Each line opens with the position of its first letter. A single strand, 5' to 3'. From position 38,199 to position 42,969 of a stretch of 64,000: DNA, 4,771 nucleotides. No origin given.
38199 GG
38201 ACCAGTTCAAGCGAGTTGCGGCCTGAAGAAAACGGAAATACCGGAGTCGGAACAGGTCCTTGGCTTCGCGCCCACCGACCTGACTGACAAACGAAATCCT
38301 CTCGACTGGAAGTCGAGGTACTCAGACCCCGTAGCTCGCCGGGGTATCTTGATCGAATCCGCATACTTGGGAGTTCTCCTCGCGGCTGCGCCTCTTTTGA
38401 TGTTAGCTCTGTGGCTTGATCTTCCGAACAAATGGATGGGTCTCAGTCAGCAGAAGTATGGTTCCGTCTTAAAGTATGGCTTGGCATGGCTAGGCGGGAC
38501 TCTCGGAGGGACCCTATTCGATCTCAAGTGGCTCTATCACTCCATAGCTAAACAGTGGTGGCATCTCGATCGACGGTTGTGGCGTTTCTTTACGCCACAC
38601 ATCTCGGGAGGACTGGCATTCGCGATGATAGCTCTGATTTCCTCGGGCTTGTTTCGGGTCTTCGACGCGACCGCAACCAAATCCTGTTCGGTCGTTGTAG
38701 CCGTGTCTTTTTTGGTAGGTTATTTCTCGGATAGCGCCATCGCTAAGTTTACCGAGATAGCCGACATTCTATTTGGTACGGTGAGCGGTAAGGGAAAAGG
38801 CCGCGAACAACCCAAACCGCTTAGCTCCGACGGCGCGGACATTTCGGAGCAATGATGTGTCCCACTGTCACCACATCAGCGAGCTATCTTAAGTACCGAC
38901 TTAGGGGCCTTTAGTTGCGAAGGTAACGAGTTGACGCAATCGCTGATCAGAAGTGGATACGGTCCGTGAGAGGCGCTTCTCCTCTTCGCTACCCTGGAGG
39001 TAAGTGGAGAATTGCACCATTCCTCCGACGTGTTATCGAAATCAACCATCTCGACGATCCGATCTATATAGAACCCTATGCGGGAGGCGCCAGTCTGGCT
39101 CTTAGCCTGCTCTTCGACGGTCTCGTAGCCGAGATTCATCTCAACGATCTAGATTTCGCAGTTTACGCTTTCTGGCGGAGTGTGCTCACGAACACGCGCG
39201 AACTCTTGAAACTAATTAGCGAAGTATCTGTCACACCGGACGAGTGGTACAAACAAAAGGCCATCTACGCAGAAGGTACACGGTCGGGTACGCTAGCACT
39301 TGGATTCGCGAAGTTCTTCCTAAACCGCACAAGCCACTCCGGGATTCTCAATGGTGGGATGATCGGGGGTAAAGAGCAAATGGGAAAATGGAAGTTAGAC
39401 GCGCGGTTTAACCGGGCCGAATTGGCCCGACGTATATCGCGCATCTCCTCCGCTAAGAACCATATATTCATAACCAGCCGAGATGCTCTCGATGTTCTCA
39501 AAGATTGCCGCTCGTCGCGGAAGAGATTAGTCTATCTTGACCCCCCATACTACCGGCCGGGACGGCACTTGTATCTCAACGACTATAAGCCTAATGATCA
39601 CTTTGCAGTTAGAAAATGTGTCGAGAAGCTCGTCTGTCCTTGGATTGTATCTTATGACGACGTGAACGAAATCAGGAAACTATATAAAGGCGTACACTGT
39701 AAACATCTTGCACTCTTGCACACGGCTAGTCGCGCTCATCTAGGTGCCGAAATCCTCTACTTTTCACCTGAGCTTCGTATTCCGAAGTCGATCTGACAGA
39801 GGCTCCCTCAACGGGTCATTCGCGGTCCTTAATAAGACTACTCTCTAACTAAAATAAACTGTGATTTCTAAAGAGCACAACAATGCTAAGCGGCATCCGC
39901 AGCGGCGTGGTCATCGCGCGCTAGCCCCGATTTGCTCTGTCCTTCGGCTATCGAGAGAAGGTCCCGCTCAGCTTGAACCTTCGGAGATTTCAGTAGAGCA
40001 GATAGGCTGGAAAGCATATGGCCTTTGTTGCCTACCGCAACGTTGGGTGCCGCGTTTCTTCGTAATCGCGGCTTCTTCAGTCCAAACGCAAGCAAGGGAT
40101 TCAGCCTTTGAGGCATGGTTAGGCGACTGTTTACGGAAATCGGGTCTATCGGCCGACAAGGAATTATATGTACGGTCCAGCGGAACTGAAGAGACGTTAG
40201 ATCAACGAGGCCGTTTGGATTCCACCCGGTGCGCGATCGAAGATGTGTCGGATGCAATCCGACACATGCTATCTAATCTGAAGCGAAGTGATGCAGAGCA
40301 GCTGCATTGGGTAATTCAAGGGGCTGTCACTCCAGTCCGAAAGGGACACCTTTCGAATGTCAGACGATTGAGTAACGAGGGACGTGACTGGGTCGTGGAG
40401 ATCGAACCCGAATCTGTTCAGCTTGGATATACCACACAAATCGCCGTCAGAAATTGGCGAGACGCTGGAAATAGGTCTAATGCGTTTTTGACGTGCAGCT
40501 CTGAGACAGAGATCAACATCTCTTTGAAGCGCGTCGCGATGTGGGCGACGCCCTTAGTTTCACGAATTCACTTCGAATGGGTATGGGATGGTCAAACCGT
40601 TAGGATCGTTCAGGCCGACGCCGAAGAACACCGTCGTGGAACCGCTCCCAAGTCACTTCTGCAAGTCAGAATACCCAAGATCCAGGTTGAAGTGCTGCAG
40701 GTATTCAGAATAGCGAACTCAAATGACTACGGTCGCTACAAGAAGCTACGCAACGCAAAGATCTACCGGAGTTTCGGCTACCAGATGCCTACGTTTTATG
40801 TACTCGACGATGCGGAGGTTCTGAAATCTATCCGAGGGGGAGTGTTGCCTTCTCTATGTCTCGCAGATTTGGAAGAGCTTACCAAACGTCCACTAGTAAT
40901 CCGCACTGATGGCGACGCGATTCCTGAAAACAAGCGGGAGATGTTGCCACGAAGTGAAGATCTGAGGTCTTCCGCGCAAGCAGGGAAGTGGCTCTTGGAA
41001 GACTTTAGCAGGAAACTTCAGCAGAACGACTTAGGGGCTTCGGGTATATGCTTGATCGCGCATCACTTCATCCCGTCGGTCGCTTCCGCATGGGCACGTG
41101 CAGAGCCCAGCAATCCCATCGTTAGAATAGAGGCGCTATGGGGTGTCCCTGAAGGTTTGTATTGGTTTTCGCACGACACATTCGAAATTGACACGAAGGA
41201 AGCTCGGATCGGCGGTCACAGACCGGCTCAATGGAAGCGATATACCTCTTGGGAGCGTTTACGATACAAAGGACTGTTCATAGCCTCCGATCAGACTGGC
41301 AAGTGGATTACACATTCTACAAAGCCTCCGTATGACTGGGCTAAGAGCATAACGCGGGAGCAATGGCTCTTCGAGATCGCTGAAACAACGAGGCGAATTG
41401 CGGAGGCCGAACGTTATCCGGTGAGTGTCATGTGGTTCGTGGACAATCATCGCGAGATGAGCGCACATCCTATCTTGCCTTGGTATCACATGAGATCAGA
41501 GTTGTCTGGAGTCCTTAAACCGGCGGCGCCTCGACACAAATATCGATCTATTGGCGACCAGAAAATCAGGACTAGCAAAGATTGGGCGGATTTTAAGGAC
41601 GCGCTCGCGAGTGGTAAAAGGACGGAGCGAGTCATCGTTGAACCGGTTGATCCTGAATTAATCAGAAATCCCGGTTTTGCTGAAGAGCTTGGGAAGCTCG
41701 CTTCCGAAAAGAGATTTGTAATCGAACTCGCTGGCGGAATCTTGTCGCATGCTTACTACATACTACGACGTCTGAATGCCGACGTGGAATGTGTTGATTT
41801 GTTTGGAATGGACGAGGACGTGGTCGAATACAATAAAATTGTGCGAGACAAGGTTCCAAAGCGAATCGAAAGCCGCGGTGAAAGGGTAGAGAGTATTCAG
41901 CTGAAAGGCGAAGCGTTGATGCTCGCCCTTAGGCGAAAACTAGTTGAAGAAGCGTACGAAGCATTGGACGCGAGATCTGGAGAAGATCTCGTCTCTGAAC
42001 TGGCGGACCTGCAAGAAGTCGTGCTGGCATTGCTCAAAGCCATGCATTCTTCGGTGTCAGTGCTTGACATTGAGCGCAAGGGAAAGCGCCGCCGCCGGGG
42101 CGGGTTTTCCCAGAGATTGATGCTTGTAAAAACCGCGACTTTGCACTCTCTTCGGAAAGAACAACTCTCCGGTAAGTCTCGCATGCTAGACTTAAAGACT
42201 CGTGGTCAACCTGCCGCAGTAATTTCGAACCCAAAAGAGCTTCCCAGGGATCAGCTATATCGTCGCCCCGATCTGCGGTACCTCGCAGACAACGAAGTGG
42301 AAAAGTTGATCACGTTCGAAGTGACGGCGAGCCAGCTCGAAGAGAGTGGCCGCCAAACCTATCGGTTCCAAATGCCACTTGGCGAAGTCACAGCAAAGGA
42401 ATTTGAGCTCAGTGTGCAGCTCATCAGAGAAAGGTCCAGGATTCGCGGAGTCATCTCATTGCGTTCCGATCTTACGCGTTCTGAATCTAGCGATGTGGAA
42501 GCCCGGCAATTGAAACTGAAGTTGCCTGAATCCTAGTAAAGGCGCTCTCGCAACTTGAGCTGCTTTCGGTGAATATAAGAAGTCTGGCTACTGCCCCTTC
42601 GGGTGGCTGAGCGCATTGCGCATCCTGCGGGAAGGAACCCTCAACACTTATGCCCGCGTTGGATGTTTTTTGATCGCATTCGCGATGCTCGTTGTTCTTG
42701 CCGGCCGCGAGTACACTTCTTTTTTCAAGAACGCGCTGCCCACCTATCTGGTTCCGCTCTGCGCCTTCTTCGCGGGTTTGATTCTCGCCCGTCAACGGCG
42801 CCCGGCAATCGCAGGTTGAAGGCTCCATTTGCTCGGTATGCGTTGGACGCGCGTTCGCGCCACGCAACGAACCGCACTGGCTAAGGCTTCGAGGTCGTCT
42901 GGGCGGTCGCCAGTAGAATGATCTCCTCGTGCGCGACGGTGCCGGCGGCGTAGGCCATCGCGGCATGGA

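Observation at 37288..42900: tRNA-adjacent low-GC cassette (HIT, 4-TM protein, Dam-type MTase, 891-aa dikinase/MazG fusion): candidate undescribed nucleotide-centred defence or DNA-modification system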

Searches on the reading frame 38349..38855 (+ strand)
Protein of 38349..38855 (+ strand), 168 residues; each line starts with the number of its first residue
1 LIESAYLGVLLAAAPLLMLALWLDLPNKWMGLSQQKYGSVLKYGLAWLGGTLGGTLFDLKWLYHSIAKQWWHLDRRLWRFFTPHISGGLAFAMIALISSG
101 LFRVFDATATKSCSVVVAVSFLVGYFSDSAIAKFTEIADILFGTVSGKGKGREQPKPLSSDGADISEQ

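Call 4: search_protein_families(library=pfam, proteins=[window:38349-38855:+], max_evalue=1)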
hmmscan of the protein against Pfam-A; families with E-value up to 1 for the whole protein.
window:38349-38855:+ (168 aa): 0 families

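Call 5: search_protein_families(library=padloc, proteins=[window:38349-38855:+], max_evalue=1)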
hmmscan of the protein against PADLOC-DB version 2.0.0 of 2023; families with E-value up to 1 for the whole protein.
window:38349-38855:+ (168 aa): 0 families

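Call 6: search_protein_families(library=ncbifam, proteins=[window:38349-38855:+], max_evalue=1)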
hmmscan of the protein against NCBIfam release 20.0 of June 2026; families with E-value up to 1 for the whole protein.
window:38349-38855:+ (168 aa): 0 families

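Call 93: search_protein_families(library=pfam, alignment_id=A5, max_evalue=1)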
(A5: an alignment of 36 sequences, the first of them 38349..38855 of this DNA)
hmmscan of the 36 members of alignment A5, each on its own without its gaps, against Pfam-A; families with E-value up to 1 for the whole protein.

A. member 1, window:38349-38855:+ (168 aa): 0 families

B. families by the number of members that match (of 36 scanned): 31 families (the first 25 are shown)
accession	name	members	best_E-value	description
PF09925.14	DUF2157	2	0.01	Predicted membrane protein (DUF2157)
PF04246.17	RseC_MucC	2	0.021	Positive regulator of sigma(E), RseC/MucC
PF15420.11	Abhydrolase_9_N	2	0.028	Alpha/beta-hydrolase family N-terminus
PF25612.1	DUF7940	2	0.16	Family of unknown function (DUF7940)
PF14023.12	Bestrophin-like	1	0.0049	Bestrophin-like domain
PF01566.24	Nramp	1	0.0057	Natural resistance-associated macrophage protein-like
PF06570.16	DUF1129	1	0.016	Protein of unknown function (DUF1129)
PF04650.22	YSIRK_signal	1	0.019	YSIRK type signal peptide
PF06048.17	DUF927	1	0.02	Domain of unknown function (DUF927)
PF20189.3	DUF6552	1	0.025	Family of unknown function (DUF6552)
PF17534.7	DUF5453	1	0.026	Family of unknown function (DUF5453)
PF19507.4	DUF6041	1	0.027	Family of unknown function (DUF6041)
PF15179.11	Myc_target_1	1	0.031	Myc target protein 1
PF05805.17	L6_membrane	1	0.034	L6 membrane protein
PF10864.13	DUF2663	1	0.044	Protein of unknown function (DUF2663)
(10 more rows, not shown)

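Call 94: search_solved_structures(query=A5, max_evalue=10)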
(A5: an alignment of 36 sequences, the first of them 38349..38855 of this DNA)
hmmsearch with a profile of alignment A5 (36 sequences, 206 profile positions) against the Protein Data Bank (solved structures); distinct sequences matched with E-value up to 10: 1.
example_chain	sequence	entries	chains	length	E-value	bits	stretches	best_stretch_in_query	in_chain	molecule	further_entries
6z5s_2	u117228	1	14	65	0.2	14.1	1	46-91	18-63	Light-harvesting complex 1 beta chain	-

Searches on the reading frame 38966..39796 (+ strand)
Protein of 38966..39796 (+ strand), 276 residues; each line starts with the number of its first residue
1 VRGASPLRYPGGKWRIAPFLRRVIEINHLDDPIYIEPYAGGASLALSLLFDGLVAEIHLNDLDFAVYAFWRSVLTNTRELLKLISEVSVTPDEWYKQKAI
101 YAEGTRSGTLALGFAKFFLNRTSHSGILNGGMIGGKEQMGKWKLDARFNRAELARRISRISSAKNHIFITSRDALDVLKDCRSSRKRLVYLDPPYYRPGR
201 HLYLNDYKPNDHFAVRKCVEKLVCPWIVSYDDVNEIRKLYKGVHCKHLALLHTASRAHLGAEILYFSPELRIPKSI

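Call 4: search_protein_families(library=pfam, proteins=[window:38966-39796:+], max_evalue=1)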
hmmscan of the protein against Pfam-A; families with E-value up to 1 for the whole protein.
window:38966-39796:+ (276 aa): 1 family
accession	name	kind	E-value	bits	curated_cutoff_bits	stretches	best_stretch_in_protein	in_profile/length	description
PF02086.21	MethyltransfD12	-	1.1e-18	68.4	22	1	9-246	1-245/253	D12 class N6 adenine-specific DNA methyltransferase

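Call 5: search_protein_families(library=padloc, proteins=[window:38966-39796:+], max_evalue=1)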
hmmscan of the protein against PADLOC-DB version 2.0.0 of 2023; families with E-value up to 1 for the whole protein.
window:38966-39796:+ (276 aa): 21 families
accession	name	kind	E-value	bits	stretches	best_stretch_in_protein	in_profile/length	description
PDLC04018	PD-Lambda-5_B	-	1e-106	354.5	1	3-274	4-277/291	-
PDLC03358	MTase_II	-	6.2e-93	309.3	1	4-275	5-280/301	Type II methyltransferase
PDLC04019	PD-Lambda-5_B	-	5.6e-63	209.8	1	1-162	1-162/167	-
PDLC03247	MTase_II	-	2.1e-28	97.4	1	5-244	4-236/282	Type II methyltransferase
PDLC03294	MTase_II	-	3.5e-16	57.6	1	6-249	7-248/272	Type II methyltransferase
PDLC03717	oMTase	-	1.6e-15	55.2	1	5-242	4-235/285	orphan methyltransferase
PDLC03244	MTase_II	-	3.4e-10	37.5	1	6-218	30-236/295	Type II methyltransferase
PDLC03735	oMTase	-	5.7e-10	37.1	1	7-249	11-259/284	orphan methyltransferase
PDLC03729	oMTase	-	1.7e-09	35.6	1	6-256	7-253/275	orphan methyltransferase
PDLC03302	MTase_II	-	9.6e-09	32.5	1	7-233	363-579/626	Type II methyltransferase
PDLC03341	MTase_II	-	4.6e-08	30.9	1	27-257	37-266/316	Type II methyltransferase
PDLC03253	MTase_II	-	1.1e-07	29.8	1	9-258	9-241/253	Type II methyltransferase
PDLC03264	MTase_II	-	4.4e-07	27.5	1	4-238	12-243/306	Type II methyltransferase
PDLC03266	MTase_II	-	9.2e-06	23.3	1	7-195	18-197/285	Type II methyltransferase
PDLC03289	MTase_II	-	1.2e-05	22.9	1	7-84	17-92/337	Type II methyltransferase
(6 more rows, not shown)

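Call 6: search_protein_families(library=ncbifam, proteins=[window:38966-39796:+], max_evalue=1)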
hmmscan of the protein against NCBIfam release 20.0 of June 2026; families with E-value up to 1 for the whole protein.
window:38966-39796:+ (276 aa): 3 families
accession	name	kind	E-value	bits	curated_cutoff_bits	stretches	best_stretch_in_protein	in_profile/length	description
TIGR00571.1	dam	subfamily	4.7e-15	56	114.85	1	6-255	4-251/267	Dam family site-specific DNA-(adenine-N6)-methyltransferase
TIGR03728.1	glyco_access_1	hypoth_equivalog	0.14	11.6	290.75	1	210-253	150-193/265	SP_1767 family glycosyltransferase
NF008572.0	PRK11524.1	equivalog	0.17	11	292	1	165-196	13-44/294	adenine-specific DNA-methyltransferase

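Call 80: search_solved_structures(query=window:38966-39796:+, max_evalue=0.01, show_alignments=1)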
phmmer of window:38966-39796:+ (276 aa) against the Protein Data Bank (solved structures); distinct sequences matched with E-value up to 0.01: 2.
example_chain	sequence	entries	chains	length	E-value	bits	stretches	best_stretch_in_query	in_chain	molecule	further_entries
7m6b_B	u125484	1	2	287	4.3e-15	58.8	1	6-246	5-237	Site-specific DNA-methyltransferase (adenine-specific)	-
6wb9_1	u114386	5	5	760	0.00092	21.7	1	66-150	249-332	ER membrane protein complex subunit 1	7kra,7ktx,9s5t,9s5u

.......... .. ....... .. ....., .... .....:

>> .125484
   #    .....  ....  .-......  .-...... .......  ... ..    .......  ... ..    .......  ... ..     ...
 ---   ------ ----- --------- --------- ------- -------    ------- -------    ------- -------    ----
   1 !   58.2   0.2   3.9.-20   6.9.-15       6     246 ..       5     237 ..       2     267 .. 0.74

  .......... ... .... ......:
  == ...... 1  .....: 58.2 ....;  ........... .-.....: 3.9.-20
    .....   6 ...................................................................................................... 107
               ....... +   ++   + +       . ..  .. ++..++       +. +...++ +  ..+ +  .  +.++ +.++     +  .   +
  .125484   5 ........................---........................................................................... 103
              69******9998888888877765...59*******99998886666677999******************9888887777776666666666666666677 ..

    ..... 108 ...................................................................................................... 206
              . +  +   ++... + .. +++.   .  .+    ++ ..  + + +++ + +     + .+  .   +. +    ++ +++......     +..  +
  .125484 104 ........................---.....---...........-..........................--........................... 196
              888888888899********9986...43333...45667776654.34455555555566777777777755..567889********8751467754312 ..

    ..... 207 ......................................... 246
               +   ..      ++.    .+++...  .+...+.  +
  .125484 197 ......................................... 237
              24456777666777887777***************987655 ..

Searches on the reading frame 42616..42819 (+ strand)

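Call 57: search_protein_families(library=pfam, proteins=[window:42616-42819:+], max_evalue=0.1)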
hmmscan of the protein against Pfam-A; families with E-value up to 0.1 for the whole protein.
window:42616-42819:+ (67 aa): 2 families
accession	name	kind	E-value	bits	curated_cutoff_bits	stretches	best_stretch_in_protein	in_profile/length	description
PF00892.27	EamA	-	0.016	15.9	28.2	1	12-60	65-113/135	EamA-like transporter family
PF04246.17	RseC_MucC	-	0.025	15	24.4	1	32-59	59-86/130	Positive regulator of sigma(E), RseC/MucC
